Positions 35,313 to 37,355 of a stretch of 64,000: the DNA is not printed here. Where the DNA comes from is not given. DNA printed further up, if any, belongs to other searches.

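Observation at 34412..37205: RhuM-family gene tightly followed by a stand-alone OLD-family (ATPase+TOPRIM) nuclease: GajA-like without a GajB helicase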

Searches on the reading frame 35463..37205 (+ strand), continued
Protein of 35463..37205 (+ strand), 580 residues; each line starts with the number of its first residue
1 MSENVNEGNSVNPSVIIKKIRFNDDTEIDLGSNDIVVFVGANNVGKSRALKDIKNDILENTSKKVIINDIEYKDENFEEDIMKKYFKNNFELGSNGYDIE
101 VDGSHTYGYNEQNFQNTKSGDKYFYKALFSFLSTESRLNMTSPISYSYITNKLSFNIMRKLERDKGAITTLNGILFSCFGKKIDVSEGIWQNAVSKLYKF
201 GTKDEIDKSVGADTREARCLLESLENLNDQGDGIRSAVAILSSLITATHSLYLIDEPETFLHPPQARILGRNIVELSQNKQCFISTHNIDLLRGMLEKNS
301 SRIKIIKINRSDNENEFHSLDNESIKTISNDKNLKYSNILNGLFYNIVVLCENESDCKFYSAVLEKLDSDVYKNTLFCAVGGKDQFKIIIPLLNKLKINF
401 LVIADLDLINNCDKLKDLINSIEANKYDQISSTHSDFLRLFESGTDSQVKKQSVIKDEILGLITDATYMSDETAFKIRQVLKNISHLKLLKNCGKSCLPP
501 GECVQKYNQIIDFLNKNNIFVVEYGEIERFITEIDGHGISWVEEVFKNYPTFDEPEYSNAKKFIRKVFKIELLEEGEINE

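Call 29: find_related_loci(query=A1, collection=genome_contigs, flank=7000)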
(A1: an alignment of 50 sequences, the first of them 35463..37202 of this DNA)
Query A1 (580 aa) in genome_contigs; peptide patterns used: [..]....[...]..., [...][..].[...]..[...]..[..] (x = any residue, [..] = any of these).
600 stretches matched a pattern (row limit reached: there are more); 160 encode a relative of the query (tblastn E <= 1e-3); the best 80 are kept; 80 distinct loci.
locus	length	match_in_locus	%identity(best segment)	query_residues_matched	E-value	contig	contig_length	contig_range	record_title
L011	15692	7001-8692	52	7-570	0e+0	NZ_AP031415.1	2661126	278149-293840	Massilimicrobiota timonensis strain f30 chromosome, complete genome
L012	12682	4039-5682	33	17-564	8e-81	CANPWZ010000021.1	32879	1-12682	MAG: uncultured Oscillospiraceae bacterium isolate Lapin-004__bin36 genome assembly, contig: Lapin-004__NODE_1575_length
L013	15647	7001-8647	31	17-564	4e-80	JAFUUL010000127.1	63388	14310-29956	MAG: Prevotella sp. isolate RGIG4836 Roe_deer_Rumen-1__c292572, whole genome shotgun sequence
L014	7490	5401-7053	33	17-567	8e-78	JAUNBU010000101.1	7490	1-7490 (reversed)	MAG: Bacillota bacterium isolate S1R_St_67 NODE_3771_length_7490_cov_6.414257, whole genome shotgun sequence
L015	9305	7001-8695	29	7-568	2e-77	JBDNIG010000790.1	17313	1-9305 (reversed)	MAG: Rhodopirellula sp. isolate concoct.60.WLB k141_1818886, whole genome shotgun sequence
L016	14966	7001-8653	33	13-565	2e-76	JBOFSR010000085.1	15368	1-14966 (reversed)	MAG: Treponemataceae bacterium isolate WFFMC_MAG_651 k139_157382_flag=0_multi=8.9790_len=15368, whole genome shotgun seq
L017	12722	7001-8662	30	15-567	3e-74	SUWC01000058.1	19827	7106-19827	MAG: Lentisphaerae bacterium isolate SIG88 NODE_50728_length_19827_cov_2.935685, whole genome shotgun sequence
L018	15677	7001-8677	32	11-567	7e-80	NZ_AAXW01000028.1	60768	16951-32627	Crocosphaera chwakensis CCY0110 1101676644358, whole genome shotgun sequence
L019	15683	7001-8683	28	11-569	6e-73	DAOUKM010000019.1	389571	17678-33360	MAG TPA_asm: Dehalococcoidia bacterium isolate S5_329 k113_149160, whole genome shotgun sequence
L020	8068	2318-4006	30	13-570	3e-71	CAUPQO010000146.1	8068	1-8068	MAG: uncultured Hylemonella sp. isolate m13-metabat.3 genome assembly, contig: m13-c1051, whole genome shotgun sequence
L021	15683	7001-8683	29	9-568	2e-70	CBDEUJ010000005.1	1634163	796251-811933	MAG: Paracoccaceae bacterium isolate f3ee2caa-37b1-43b9-9fb8-375eacd4e4c4 genome assembly, contig: contig_5, whole genom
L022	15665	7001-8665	29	15-567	2e-69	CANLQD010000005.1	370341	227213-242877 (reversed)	uncultured Flavobacteriaceae bacterium isolate 920-3Z.fasta genome assembly, contig: NODE_5, whole genome shotgun sequen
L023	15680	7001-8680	28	12-568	4e-69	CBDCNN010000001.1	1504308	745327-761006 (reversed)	MAG: Dehalococcoidia bacterium isolate f925f4b4-e5cd-4c29-90df-f015b0a4b6e1 genome assembly, contig: contig_1, whole gen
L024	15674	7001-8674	29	13-568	8e-69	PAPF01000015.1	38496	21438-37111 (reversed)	MAG: Phyllobacteriaceae bacterium isolate SP17 MHASMcontig_2756975, whole genome shotgun sequence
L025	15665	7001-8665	31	17-568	6e-69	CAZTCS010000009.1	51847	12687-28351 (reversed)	MAG TPA_asm: uncultured Sediminibacterium sp. isolate SRP090828_co2_4 genome assembly, contig: NODE_245_length_51847_cov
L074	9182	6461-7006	35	227-409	2e-27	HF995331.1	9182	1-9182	Firmicutes bacterium CAG:646 genomic scaffold, scf14, whole genome shotgun sequence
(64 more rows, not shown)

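Call 34: search_protein_families(library=pfam, alignment_id=A2, max_evalue=0.0001)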
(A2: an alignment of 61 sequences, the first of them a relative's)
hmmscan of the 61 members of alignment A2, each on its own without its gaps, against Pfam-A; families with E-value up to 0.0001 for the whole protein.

A. member 1, L074:7468-9171:+ (567 aa): 3 families
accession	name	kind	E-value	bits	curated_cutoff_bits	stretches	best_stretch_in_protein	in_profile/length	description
PF00239.26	Resolvase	-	1.8e-36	125.8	23.3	1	15-165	1-145/145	Resolvase, N terminal domain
PF07508.19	Recombinase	-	1.2e-19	70.9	21.1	1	185-296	1-99/102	Recombinase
PF13408.12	Zn_ribbon_recom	-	5.7e-12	46.3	25.3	1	316-383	1-57/58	Recombinase zinc beta ribbon domain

B. families by the number of members that match (of 61 scanned): 56 families (the first 25 are shown)
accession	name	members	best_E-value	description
PF04851.21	ResIII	4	5.2e-20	Type III restriction enzyme, res subunit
PF00239.26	Resolvase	3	7.4e-39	Resolvase, N terminal domain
PF00270.35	DEAD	3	3.2e-08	DEAD/DEAH box helicase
PF18766.7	SWI2_SNF2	2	6.3e-70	SWI2/SNF2 ATPase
PF10137.14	CAP12-PCTIR_TIR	2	1.9e-38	CAP12/Pycsar effector protein, TIR domain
PF04313.20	HSDR_N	2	1.5e-34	Type I restriction enzyme R protein N terminus (HSDR_N)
PF13683.12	rve_3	2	3e-24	Integrase core domain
PF01420.25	Methylase_S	2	3.3e-22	Type I restriction modification DNA specificity domain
PF22679.2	T1R_D3-like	2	6.5e-20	Type I restriction enzyme subunit R domain 3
PF00665.32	rve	2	8.2e-20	Integrase core domain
PF07508.19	Recombinase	2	1.2e-19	Recombinase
PF13408.12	Zn_ribbon_recom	2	6.4e-14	Recombinase zinc beta ribbon domain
PF13565.12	HTH_32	2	5.4e-08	Homeodomain-like domain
PF13384.12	HTH_23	2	3.3e-05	Homeodomain-like domain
PF01131.25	Topoisom_bac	1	1.8e-120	DNA topoisomerase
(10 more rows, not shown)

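Call 44: find_homologous_proteins(query=A4)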
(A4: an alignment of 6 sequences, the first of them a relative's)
Query A4 (6 sequences) (572 aa, profile of the alignment): 816 proteins with E <= 0.001 among 8000 candidates; the best 120 are listed.
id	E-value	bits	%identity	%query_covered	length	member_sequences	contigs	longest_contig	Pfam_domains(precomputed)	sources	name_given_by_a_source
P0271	1.5e-268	911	45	99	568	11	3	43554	PF20469.5,PF13175.13,PF13304.13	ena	-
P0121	1.4e-262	891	100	100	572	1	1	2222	PF20469.5,PF13175.13,PF13304.13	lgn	-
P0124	2.3e-258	877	43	98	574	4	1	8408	PF20469.5,PF13175.13,PF13304.13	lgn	-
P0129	1.3e-255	868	39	98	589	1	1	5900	PF20469.5,PF13175.13,PF13304.13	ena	-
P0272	9.7e-252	855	45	99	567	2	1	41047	PF20469.5,PF13175.13,PF13304.13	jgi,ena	-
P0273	1.6e-249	848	47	99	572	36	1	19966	PF20469.5,PF13175.13,PF13304.13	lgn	-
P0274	2.0e-249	847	46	99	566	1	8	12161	PF20469.5,PF13175.13,PF13304.13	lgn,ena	-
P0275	2.1e-249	847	46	99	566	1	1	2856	PF20469.5,PF13175.13,PF13304.13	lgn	-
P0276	4.3e-249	846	44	99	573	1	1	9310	PF20469.5,PF13175.13,PF13304.13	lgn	-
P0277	6.1e-249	846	45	99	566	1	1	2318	PF20469.5,PF13175.13,PF13304.13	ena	-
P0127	1.4e-248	845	41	98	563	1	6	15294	PF20469.5,PF13175.13,PF13304.13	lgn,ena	-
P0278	1.4e-248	845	45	99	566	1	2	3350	PF20469.5,PF13175.13,PF13304.13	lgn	-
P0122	3.2e-248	843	44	99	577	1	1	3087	PF20469.5,PF13175.13,PF13304.13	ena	-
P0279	6.4e-248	842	45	98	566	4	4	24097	PF20469.5,PF13175.13,PF13304.13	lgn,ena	-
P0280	1.8e-247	841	46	99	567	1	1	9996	PF20469.5,PF13175.13,PF13304.13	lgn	-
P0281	2.0e-247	841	45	99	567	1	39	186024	PF20469.5,PF13175.13,PF13304.13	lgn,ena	-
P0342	3.9e-238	810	49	99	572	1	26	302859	PF20469.5,PF13175.13,PF13304.13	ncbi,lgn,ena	-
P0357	8.2e-235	799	50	98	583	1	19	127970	PF20469.5,PF13175.13,PF13304.13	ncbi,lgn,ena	-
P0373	7.4e-234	796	47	97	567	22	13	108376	PF20469.5,PF13175.13,PF13304.13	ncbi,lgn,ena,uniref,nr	ncbi:ATP-dependent nuclease [Streptococcus anginosus]|uniref:ATP-dependent nuclease n=1 Tax=Streptoc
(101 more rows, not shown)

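Call 45: find_related_loci(query=A1, collection=viral_contigs, flank=6000)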
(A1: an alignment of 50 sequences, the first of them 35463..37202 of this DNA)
Query A1 (580 aa) in viral_contigs; peptide patterns used: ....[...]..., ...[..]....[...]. (x = any residue, [..] = any of these).
96 stretches matched a pattern; 63 encode a relative of the query (tblastn E <= 1e-3); 63 distinct loci.
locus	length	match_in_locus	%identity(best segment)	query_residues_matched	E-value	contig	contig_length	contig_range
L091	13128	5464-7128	34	10-564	1e-78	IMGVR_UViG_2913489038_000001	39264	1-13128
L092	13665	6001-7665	30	10-567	3e-72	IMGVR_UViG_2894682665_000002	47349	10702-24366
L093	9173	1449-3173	29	14-569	9e-55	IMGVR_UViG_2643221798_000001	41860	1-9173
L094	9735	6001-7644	27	13-568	1e-53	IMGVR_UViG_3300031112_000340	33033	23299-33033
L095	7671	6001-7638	27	15-569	2e-53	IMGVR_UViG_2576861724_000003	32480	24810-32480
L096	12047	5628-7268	26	12-567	9e-53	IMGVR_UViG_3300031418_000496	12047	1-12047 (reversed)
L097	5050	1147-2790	28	13-568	7e-53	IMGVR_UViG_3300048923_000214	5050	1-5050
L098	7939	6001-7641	26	12-567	9e-53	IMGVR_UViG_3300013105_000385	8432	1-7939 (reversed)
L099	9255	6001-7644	28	13-568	8e-53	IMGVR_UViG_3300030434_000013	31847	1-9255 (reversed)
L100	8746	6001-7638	28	13-568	1e-50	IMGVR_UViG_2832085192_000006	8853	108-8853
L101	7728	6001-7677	26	13-579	1e-50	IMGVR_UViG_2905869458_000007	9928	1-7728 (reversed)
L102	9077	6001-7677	26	13-579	4e-50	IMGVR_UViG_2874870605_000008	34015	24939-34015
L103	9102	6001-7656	27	10-568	1e-47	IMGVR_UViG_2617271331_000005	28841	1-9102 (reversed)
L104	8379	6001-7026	32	227-568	3e-47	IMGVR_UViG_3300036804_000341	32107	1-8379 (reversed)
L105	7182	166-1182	30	227-567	4e-46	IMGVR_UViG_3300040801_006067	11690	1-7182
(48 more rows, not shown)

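Call 46: find_encoding_contigs(protein=P0281, flank=5000, max_places=2)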
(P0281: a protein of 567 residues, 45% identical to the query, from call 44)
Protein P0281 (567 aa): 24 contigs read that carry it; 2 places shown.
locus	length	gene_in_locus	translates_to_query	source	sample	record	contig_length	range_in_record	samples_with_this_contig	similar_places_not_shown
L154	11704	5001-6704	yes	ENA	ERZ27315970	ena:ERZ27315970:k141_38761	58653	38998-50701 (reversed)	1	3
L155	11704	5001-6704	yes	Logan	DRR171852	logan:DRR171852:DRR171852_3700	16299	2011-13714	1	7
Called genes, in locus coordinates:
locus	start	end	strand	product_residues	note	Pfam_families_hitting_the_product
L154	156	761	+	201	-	PF22769:DCD (weak), PF00692:dUTPase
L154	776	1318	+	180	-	PF22769:DCD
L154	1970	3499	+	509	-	PF13304:AAA_21, PF13175:AAA_15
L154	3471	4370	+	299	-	-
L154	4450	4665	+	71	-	-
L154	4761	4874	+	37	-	-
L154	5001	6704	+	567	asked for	PF13304:AAA_21, PF13175:AAA_15 (weak), PF20469:OLD-like_TOPRIM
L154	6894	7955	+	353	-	PF10463:Peptidase_U49 (weak)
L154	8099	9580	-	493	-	PF01381:HTH_3, PF12844:HTH_19, PF13443:HTH_26 (weak), PF13560:HTH_31 (weak), PF01210:NAD_Gly3P_dh_N (weak), PF03721:UDPG_MGDP_dh_N, PF00984:UDPG_MGDP_dh, PF03720:UDPG_MGDP_dh_C, +1 more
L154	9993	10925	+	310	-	-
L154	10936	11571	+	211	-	-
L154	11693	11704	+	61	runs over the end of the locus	-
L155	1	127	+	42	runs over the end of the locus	-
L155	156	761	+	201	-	PF22769:DCD (weak), PF00692:dUTPase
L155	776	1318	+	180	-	PF22769:DCD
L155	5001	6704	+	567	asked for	PF13304:AAA_21, PF13175:AAA_15 (weak), PF20469:OLD-like_TOPRIM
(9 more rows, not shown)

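Call 47: find_encoding_contigs(protein=P0342, flank=5000, max_places=2)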
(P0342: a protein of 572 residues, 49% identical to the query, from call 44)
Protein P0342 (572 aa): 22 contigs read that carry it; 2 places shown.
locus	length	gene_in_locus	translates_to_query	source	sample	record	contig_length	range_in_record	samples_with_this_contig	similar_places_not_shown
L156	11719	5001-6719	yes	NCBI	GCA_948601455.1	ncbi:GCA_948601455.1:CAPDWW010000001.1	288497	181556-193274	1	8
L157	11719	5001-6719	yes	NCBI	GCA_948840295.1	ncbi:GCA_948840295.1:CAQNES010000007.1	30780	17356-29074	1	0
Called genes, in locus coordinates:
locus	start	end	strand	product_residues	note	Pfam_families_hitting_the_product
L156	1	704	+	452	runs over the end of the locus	PF12733:Cadherin-like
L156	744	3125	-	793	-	PF00488:MutS_V, PF20297:MSSS, PF01713:Smr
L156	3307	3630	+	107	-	-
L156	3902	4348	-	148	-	-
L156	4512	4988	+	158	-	-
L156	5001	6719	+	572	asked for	PF13304:AAA_21, PF13175:AAA_15 (weak), PF20469:OLD-like_TOPRIM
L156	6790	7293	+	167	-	-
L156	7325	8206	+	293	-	PF03193:RsgA_GTPase (weak), PF01926:MMR_HSR1, PF02421:FeoB_N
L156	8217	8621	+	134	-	PF00636:Ribonuclease_3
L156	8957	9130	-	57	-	-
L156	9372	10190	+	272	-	PF01479:S4 (weak), PF01728:FtsJ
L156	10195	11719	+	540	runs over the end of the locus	PF02463:SMC_N, PF13175:AAA_15 (faint), PF13476:AAA_23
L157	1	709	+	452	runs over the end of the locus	PF12733:Cadherin-like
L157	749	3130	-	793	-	PF00488:MutS_V, PF20297:MSSS, PF01713:Smr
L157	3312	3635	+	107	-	-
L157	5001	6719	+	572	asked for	PF13304:AAA_21, PF13175:AAA_15 (weak), PF20469:OLD-like_TOPRIM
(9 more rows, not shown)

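Call 48: find_encoding_contigs(protein=P0357, flank=5000, max_places=2)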
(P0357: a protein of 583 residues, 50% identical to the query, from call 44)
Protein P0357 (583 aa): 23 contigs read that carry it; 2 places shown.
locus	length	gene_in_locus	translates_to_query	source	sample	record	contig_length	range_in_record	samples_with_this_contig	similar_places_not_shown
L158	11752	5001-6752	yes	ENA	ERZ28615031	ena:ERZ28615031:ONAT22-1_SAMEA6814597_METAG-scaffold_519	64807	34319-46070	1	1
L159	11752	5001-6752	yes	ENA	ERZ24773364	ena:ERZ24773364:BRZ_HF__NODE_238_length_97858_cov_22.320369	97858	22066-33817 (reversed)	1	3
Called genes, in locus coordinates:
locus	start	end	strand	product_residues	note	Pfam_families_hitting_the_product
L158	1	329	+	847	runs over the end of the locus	-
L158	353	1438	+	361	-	PF00990:GGDEF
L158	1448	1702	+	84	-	PF06135:IreB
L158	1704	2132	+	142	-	PF03652:RuvX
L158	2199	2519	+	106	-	PF06949:DUF1292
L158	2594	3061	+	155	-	-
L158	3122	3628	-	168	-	PF11391:DUF2798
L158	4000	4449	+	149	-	PF04434:SWIM (weak)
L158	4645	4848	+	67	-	PF13310:Virulence_RhuM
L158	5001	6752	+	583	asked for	PF13304:AAA_21, PF13175:AAA_15 (weak), PF20469:OLD-like_TOPRIM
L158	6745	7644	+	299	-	PF00009:GTP_EFTU (faint), PF03193:RsgA_GTPase, PF01926:MMR_HSR1, PF02421:FeoB_N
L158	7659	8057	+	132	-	PF00636:Ribonuclease_3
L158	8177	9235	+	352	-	PF08433:KTI12 (weak), PF13189:Cytidylate_kin2, PF13207:AAA_17, PF13238:AAA_18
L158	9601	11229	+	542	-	PF02463:SMC_N, PF13476:AAA_23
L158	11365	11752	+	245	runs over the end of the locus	PF02163:Peptidase_M50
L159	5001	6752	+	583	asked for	PF13304:AAA_21, PF13175:AAA_15 (weak), PF20469:OLD-like_TOPRIM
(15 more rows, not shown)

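Call 49: find_encoding_contigs(protein=P0373, flank=5000, max_places=3)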
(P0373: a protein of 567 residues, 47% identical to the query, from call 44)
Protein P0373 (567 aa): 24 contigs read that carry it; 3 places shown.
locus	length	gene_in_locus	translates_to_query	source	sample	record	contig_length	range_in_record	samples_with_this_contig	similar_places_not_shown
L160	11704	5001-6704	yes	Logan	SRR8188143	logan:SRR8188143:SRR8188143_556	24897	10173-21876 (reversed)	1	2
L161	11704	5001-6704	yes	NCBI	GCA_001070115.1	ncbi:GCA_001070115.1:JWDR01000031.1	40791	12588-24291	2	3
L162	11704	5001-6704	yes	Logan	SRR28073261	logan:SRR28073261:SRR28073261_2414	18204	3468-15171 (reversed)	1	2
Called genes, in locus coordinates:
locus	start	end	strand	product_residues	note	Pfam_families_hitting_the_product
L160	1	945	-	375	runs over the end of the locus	PF03486:HI0933_like, PF22780:HI0933_like_1st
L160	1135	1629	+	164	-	PF04394:DUF536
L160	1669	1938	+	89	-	-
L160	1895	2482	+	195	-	-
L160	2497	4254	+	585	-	PF10110:GPDPase_memb, PF03009:GDPD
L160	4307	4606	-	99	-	PF02575:YbaB_DNA_bd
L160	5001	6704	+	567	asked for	PF13304:AAA_21, PF13175:AAA_15, PF20469:OLD-like_TOPRIM (weak)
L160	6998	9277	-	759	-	PF09168:PepX_N, PF02129:Peptidase_S15, PF08530:PepX_C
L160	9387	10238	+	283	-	PF00230:MIP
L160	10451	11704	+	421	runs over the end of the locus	-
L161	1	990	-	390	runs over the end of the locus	PF00070:Pyr_redox (faint), PF00890:FAD_binding_2, PF01134:GIDA (faint), PF01266:DAO (faint), PF01494:FAD_binding_3 (weak), PF03486:HI0933_like, PF12831:FAD_oxidored, PF22780:HI0933_like_1st, +2 more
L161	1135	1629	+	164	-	PF04394:DUF536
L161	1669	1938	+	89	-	-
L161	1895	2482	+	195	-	-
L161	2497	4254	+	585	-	PF10110:GPDPase_memb, PF03009:GDPD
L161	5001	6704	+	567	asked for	PF13304:AAA_21, PF13175:AAA_15, PF20469:OLD-like_TOPRIM (weak)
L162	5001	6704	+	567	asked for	PF13304:AAA_21, PF13175:AAA_15, PF20469:OLD-like_TOPRIM (weak)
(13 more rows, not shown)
